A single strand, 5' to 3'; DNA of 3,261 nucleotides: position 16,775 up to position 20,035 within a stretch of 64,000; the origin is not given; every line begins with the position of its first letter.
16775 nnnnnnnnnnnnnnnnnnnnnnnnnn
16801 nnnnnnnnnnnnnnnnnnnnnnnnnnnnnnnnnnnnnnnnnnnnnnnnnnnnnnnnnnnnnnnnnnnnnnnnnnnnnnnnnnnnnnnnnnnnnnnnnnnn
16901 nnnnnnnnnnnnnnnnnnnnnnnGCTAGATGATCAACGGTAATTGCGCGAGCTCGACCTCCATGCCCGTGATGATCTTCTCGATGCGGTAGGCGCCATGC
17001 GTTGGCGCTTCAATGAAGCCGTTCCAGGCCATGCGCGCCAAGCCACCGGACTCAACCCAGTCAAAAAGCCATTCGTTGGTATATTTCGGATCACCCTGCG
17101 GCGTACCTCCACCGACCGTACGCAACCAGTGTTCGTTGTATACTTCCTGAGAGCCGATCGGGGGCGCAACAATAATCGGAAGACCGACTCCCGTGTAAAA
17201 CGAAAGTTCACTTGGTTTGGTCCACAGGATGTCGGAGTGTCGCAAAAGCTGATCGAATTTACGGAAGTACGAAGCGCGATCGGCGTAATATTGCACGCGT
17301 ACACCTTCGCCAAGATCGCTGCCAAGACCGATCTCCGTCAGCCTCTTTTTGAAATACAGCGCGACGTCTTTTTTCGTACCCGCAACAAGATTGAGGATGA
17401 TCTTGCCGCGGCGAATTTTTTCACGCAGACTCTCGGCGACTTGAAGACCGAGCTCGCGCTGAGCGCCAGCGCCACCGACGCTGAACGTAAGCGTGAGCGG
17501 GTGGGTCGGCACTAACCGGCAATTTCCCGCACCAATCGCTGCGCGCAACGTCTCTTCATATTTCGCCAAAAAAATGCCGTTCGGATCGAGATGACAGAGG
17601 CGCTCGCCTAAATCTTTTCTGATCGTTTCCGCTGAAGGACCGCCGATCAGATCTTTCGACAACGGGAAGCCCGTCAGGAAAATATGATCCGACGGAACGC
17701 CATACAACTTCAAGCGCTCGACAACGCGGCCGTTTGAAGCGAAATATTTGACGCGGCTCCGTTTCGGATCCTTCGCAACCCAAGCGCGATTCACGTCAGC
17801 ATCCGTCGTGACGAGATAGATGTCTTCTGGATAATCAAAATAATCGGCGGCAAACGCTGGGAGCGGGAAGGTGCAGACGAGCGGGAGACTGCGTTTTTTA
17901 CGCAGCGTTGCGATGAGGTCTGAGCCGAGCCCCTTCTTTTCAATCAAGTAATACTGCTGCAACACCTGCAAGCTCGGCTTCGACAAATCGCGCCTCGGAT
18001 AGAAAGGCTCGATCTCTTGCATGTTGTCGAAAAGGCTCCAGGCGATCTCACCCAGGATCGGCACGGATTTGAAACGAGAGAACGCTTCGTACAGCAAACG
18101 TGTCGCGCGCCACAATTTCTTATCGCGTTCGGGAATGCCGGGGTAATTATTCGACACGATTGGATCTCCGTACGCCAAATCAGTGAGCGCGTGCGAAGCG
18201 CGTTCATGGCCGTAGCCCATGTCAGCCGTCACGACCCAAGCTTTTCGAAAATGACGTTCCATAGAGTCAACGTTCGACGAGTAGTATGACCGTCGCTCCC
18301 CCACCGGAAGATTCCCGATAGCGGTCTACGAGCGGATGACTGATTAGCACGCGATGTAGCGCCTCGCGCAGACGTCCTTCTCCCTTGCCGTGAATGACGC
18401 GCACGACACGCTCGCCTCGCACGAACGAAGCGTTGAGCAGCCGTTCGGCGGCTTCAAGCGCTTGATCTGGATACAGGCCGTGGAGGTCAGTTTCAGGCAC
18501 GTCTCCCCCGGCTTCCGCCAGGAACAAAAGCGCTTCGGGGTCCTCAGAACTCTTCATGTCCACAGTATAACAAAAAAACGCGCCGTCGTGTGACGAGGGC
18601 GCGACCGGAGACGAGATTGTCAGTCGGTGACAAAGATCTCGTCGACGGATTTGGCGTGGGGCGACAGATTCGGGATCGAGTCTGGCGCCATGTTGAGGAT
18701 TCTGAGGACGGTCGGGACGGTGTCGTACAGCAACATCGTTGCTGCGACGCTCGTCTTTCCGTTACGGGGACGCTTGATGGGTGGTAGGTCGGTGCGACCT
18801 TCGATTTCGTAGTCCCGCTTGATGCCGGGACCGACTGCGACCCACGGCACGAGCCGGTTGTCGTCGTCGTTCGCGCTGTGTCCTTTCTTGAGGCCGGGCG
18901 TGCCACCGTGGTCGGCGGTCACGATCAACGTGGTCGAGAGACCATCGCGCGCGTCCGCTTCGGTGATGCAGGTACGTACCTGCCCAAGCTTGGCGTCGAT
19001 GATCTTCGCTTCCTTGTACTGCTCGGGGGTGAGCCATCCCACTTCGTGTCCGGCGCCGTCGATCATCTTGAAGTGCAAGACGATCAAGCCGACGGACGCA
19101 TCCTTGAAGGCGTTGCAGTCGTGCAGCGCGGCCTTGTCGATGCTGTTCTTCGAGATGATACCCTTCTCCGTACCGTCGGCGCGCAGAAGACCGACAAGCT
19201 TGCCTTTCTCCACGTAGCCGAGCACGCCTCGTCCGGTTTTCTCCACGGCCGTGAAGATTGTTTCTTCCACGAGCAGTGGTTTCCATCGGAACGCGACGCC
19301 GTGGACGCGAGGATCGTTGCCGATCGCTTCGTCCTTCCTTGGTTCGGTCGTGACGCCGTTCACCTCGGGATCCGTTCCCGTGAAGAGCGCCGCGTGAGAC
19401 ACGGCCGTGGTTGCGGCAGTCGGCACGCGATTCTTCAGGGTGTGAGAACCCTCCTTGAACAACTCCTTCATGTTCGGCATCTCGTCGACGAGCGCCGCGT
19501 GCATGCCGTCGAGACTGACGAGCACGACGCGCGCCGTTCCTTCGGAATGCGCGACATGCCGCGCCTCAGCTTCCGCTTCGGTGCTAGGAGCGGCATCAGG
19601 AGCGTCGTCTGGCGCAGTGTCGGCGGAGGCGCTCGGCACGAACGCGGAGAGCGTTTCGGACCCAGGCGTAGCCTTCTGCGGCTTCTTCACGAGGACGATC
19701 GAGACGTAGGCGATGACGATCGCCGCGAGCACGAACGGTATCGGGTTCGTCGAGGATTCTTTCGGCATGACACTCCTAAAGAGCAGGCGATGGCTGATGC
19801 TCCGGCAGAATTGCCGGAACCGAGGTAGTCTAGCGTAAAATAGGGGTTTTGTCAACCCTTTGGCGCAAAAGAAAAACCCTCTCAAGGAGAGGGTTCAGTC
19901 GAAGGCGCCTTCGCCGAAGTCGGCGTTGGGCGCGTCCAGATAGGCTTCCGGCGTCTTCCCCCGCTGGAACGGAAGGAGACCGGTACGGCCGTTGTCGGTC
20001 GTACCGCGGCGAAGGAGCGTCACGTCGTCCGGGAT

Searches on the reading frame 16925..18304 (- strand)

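Call 21: search_protein_families(library=pfam, proteins=[window:16925-18304:-], max_evalue=0.001)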
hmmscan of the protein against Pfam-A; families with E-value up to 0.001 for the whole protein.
window:16925-18304:- (459 aa): 1 family
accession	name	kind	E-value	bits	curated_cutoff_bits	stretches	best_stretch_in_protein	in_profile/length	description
PF22053.2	DUF6938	-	2e-13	51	27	2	333-402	121-187/236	Domain of unknown function (DUF6938)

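Call 67: search_protein_families(library=ncbifam, proteins=[window:16925-18304:-], max_evalue=0.01)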
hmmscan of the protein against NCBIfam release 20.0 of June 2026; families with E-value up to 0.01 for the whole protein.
window:16925-18304:- (459 aa): 1 family
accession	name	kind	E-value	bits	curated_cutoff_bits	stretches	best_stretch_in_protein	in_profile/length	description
NF010135.0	PRK13609.1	equivalog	8e-06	25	500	0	161-218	129-182/388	diglucosyl diacylglycerol synthase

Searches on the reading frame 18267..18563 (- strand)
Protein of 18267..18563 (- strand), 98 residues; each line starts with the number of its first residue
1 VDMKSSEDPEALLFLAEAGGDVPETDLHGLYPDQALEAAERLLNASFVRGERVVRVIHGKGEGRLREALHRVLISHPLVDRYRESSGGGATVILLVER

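Call 21: search_protein_families(library=pfam, proteins=[window:18267-18563:-], max_evalue=0.001)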
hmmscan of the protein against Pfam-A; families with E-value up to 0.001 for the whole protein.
window:18267-18563:- (98 aa): 1 family
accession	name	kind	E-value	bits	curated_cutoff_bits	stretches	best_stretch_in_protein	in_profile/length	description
PF01713.27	Smr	-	1.8e-16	60.5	25.7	1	26-95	2-76/77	Smr domain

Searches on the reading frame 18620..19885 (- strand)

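Call 21: search_protein_families(library=pfam, proteins=[window:18620-19885:-], max_evalue=0.001)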
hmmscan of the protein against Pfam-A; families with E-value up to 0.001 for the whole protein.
window:18620-19885:- (421 aa): 3 families
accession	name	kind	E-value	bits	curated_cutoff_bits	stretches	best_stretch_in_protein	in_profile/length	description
PF01663.27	Phosphodiest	-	8.8e-21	75.3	23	1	120-331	1-224/342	Type I phosphodiesterase / nucleotide pyrophosphatase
PF01676.23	Metalloenzyme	-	5.1e-07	29.9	24.3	1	248-364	130-228/252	Metalloenzyme superfamily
PF00884.28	Sulfatase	-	0.00018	21.4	25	0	134-184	21-73/301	Sulfatase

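Call 67: search_protein_families(library=ncbifam, proteins=[window:18620-19885:-], max_evalue=0.01)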
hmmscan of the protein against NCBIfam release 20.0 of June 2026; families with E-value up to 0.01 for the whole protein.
window:18620-19885:- (421 aa): 0 families
